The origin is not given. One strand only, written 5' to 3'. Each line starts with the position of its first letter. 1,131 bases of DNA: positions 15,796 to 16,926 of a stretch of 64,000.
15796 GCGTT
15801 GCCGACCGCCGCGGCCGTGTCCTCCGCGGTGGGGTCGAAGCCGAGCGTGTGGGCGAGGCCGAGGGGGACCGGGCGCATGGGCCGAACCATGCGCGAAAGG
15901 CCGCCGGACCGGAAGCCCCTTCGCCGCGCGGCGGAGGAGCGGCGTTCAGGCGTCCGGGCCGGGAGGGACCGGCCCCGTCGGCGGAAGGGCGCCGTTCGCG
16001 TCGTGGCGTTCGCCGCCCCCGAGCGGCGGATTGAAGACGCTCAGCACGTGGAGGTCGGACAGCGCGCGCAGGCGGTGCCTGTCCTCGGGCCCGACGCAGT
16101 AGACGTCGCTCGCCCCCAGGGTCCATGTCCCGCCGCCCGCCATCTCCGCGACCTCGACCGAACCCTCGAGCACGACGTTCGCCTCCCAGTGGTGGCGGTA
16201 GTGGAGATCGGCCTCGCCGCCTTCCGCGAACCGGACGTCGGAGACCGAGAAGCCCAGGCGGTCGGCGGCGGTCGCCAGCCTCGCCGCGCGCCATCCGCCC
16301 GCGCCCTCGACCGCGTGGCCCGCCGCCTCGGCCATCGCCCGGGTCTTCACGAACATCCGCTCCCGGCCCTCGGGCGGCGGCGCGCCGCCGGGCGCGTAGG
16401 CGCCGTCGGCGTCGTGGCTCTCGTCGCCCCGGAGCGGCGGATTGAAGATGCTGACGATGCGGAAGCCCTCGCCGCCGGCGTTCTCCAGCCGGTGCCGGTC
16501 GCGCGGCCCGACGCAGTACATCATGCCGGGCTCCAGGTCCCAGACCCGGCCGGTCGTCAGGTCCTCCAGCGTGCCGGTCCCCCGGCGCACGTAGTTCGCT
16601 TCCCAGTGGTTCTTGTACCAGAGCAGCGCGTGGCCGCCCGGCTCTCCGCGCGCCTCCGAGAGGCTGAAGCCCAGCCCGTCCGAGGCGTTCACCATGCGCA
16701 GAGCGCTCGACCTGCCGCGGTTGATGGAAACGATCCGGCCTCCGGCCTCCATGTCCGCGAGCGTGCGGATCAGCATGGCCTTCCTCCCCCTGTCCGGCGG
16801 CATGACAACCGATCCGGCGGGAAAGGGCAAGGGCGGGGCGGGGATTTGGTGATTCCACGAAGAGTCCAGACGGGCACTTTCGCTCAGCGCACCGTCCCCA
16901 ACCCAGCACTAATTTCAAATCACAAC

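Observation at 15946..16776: Tandem-fused double ectoine-synthase (EctC-EctC) cupin protein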

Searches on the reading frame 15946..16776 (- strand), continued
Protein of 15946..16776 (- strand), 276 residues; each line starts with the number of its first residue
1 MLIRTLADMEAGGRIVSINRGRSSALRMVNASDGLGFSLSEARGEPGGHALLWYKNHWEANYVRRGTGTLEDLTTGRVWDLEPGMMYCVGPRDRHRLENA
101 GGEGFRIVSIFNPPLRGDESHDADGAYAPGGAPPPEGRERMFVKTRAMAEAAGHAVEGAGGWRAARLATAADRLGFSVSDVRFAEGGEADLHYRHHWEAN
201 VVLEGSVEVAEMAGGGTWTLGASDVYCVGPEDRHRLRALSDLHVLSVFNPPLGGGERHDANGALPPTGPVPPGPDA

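Call 93: search_protein_families(library=ncbifam, proteins=[L056:10859-11710:-, L056:11750-12601:-, L003:8646-9836:+, L056:7787-8761:+, L081:6875-7960:+, L056:3090-4229:-, L082:9110-10828:+, L082:6950-7909:+, L086:6459-7853:+, L021:10770-11831:+], max_evalue=1e-10)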
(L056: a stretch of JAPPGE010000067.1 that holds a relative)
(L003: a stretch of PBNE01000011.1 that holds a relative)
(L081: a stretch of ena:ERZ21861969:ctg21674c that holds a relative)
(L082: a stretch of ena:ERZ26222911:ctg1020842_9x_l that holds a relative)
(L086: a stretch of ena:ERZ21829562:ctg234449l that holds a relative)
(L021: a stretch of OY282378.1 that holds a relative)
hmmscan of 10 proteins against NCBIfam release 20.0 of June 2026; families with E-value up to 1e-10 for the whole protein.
L056:10859-11710:- (284 aa): 3 families
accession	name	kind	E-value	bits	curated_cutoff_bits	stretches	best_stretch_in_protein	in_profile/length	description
NF007104.0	PRK09553.1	equivalog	4e-85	285.4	313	1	6-282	6-279/282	taurine dioxygenase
NF049937.1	CMthFAOxDecarbScoE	equivalog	7.8e-35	120.4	400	1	12-281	9-288/295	(3R)-3-[(carboxymethyl)amino]fatty acid oxygenase/decarboxylase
NF045815.1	Neo-PentlctneFsynPtlD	equivalog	9.9e-28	97.2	550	1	13-273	10-282/301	neopentalenolactone/pentalenolactone F synthase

L056:11750-12601:- (284 aa): 3 families
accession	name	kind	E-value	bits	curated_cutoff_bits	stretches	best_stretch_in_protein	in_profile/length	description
NF007104.0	PRK09553.1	equivalog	1.3e-80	270.6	313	1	6-282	6-279/282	taurine dioxygenase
NF049937.1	CMthFAOxDecarbScoE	equivalog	5.9e-31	107.7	400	1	13-281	10-288/295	(3R)-3-[(carboxymethyl)amino]fatty acid oxygenase/decarboxylase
NF045815.1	Neo-PentlctneFsynPtlD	equivalog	1.1e-27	97.1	550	1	13-274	10-284/301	neopentalenolactone/pentalenolactone F synthase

L003:8646-9836:+ (397 aa): 8 families
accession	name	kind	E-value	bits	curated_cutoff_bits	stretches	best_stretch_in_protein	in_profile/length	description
NF053776.1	TmaoDeMthMsil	equivalog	4.9e-54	184.1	1100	1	62-387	413-759/763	trimethylamine N-oxide demethylase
NF001567.0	PRK00389.1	subfamily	2.2e-50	171.6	300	1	40-386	8-357/359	glycine cleavage system aminomethyltransferase GcvT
NF009133.0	PRK12486.1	equivalog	1e-46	159.6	410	1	51-355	29-340/369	dimethylsulfoniopropionate demethylase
TIGR01372.1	soxA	subfamily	5.7e-43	146.9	1164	1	65-356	644-959/996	sarcosine oxidase subunit alpha family protein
TIGR00528.1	gcvT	equivalog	1.2e-38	133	235.85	1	48-360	14-336/362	glycine cleavage system aminomethyltransferase GcvT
NF010093.0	PRK13579.1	equivalog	7e-31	107.3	459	1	49-381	23-363/371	glycine cleavage system aminomethyltransferase GcvT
NF047885.1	VanMgalDeMLigM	equivalog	1e-18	67.5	580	1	72-267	40-250/461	vanillate/3-O-methylgallate O-demethylase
NF047633.1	SyrngDmethDesA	equivalog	3.8e-18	65.3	800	1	75-254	44-236/453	syringate O-demethylase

L056:7787-8761:+ (325 aa): 0 families

L081:6875-7960:+ (362 aa): 0 families

L056:3090-4229:- (380 aa): 11 families
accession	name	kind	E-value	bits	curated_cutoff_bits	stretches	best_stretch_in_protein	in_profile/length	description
TIGR03858.1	LLM_2I7G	subfamily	1.8e-28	99.5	462.25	1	35-372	17-336/337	Atu2307/SP_0267 family LLM class monooxygenase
TIGR03558.1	oxido_grp_1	subfamily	5.8e-28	98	166.95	1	28-366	4-324/325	MsnO8 family LLM class oxidoreductase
TIGR04020.1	seco_metab_LLM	subfamily_domain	6.3e-28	97.9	244.45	1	39-363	14-336/341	MupA/Atu3671 family FMN-dependent luciferase-like monooxygenase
TIGR03619.1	F420_Rv2161c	subfamily_domain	1.3e-21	77.3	166.9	1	67-282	37-244/247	TIGR03619 family F420-dependent LLM class oxidoreductase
TIGR04027.1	LLM_KPN_01858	hypoth_equivalog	2.1e-20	73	412.9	1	32-172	8-147/326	putative FMN-dependent luciferase-like monooxygenase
TIGR04036.1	LLM_CE1758_fam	subfamily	7.3e-15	54.6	479.1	1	40-189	24-171/355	CE1758 family FMN-dependent luciferase-like monooxygenase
TIGR04021.1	LLM_DMSO2_sfnG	equivalog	4.3e-14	52.6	382.95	1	75-373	58-346/350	dimethylsulfone monooxygenase SfnG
TIGR03560.1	F420_Rv1855c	subfamily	6.8e-14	52.2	231.4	1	36-197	5-173/227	TIGR03560 family F420-dependent LLM class oxidoreductase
NF052254.1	luciferase_Alph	exception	2.4e-12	46.7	600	1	46-372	24-350/354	luciferase subunit alpha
TIGR03571.1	lucif_BA3436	subfamily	2.5e-12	46.7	303.9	1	46-218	33-208/304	TIGR03571 family LLM class oxidoreductase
TIGR03555.1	F420_mer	equivalog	5.1e-12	45.8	348.7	0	82-215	44-174/325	5,10-methylenetetrahydromethanopterin reductase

L082:9110-10828:+ (573 aa): 2 families
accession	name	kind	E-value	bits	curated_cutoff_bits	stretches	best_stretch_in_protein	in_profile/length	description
NF045818.1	Neo-PentlctneDsynPtlE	equivalog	6.8e-75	252.3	1100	1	15-505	48-534/587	neopentalenolactone/pentalenolactone D synthase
NF040505.1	ArsO_flavin_mono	equivalog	1e-18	67.9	425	1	16-234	1-196/346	ArsO family NAD(P)H-dependent flavin-containing monooxygenase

L082:6950-7909:+ (320 aa): 4 families
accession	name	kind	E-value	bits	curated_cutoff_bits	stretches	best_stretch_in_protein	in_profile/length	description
NF002564.0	PRK02190.1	subfamily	3.2e-86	289.3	302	1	13-312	12-304/307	agmatinase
TIGR01230.1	agmatinase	equivalog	6.4e-53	180.1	174.3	1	33-307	12-274/275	agmatinase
TIGR01227.1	hutG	equivalog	5.9e-29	101.2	229.15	1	28-306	29-306/307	formimidoylglutamase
TIGR01229.1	rocF_arginase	equivalog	1.8e-23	83.3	227.6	1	39-295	3-284/300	arginase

L086:6459-7853:+ (465 aa): 26 families (the best 25 are shown)
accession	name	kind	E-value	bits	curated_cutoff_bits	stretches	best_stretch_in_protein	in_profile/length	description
NF004815.0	PRK06169.1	equivalog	4.5e-99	332.1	506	1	4-463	5-467/471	amidase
NF005450.0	PRK07042.1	equivalog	2.7e-92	309.7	458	1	5-455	3-452/464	amidase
NF005687.0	PRK07487.1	subfamily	1.9e-78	264.4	428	1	4-453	3-454/468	amidase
NF005686.0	PRK07486.1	subfamily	3.8e-78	263.3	465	1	4-462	9-480/486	amidase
NF004717.0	PRK06061.1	equivalog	2.1e-72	244.4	498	1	12-463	20-475/483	amidase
NF004816.0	PRK06170.1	equivalog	4e-72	243.4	503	1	4-455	7-482/493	amidase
NF009119.0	PRK12470.1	equivalog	2e-67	228.3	498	1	4-463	4-460/462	amidase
TIGR00132.1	gatA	equivalog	5.3e-64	216.7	481.1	2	18-301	5-286/466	Asp-tRNA(Asn)/Glu-tRNA(Gln) amidotransferase subunit GatA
NF005688.0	PRK07488.1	equivalog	3.5e-57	194.3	532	1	3-240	5-240/474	indoleacetamide hydrolase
NF006631.0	PRK09201.1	equivalog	1.4e-53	182.3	461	1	12-453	10-453/466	AtzE family amidohydrolase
NF005899.0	PRK07869.1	equivalog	3.6e-53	181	418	1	3-458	9-465/471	amidase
TIGR02715.1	amido_AtzE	subfamily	3.7e-53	181.1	425.75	1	15-453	6-446/452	AtzE family amidohydrolase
NF005565.0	PRK07235.1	subfamily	1.6e-51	175.6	545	1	74-305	87-322/506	amidase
NF005460.0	PRK07056.1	subfamily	1.1e-46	159.7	447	1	29-456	29-454/457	amidase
NF006043.0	PRK08186.1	subfamily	1.7e-44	152.2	487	1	17-457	15-450/600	allophanate hydrolase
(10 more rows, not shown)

L021:10770-11831:+ (354 aa): 3 families
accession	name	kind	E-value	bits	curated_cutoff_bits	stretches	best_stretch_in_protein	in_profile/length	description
NF007104.0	PRK09553.1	equivalog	7e-43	146.8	313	1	54-348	4-277/282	taurine dioxygenase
NF045815.1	Neo-PentlctneFsynPtlD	equivalog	2.3e-38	132.2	550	1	60-353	7-295/301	neopentalenolactone/pentalenolactone F synthase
NF049937.1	CMthFAOxDecarbScoE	equivalog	1.7e-17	63.5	400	1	60-345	7-284/295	(3R)-3-[(carboxymethyl)amino]fatty acid oxygenase/decarboxylase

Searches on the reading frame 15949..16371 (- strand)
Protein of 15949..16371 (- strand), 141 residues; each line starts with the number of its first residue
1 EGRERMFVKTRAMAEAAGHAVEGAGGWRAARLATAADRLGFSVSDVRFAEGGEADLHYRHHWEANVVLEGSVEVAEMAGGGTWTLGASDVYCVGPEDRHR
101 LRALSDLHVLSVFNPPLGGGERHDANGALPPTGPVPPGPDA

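Call 3: search_protein_families(library=pfam, proteins=[window:15949-16371:-], max_evalue=0.01)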
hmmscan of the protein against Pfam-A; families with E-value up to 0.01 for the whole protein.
window:15949-16371:- (141 aa): 2 families
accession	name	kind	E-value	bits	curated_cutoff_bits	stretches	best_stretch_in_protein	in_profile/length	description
PF06339.18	Ectoine_synth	-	1.5e-28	100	27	1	6-131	1-125/127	Ectoine synthase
PF07883.17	Cupin_2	-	3.8e-07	30.2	27.2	1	46-113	3-70/70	Cupin domain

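Call 4: search_protein_families(library=ncbifam, proteins=[window:15949-16371:-], max_evalue=0.01)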
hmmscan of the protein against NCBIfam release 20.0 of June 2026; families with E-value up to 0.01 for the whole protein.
window:15949-16371:- (141 aa): 1 family
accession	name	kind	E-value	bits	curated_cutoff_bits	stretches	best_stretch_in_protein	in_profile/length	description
NF009806.0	PRK13290.1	subfamily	4.1e-31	107.7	128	1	6-130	1-124/130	ectoine synthase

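Call 23: search_solved_structures(query=window:15949-16371:-, show_alignments=2, max_evalue=0.001)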
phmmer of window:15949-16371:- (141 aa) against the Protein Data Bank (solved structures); distinct sequences matched with E-value up to 0.001: 4.
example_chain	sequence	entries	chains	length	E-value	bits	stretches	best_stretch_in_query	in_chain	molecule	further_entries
5onn_A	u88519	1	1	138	6.9e-19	71.7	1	26-138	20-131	L-ectoine synthase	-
5onm_A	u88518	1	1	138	9.4e-19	71.3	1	26-138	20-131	L-ectoine synthase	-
5ono_A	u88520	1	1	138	1.9e-18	70.3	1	26-136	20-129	L-ectoine synthase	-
5bxx_A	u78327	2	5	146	5.3e-18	68.8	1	24-132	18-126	L-ectoine synthase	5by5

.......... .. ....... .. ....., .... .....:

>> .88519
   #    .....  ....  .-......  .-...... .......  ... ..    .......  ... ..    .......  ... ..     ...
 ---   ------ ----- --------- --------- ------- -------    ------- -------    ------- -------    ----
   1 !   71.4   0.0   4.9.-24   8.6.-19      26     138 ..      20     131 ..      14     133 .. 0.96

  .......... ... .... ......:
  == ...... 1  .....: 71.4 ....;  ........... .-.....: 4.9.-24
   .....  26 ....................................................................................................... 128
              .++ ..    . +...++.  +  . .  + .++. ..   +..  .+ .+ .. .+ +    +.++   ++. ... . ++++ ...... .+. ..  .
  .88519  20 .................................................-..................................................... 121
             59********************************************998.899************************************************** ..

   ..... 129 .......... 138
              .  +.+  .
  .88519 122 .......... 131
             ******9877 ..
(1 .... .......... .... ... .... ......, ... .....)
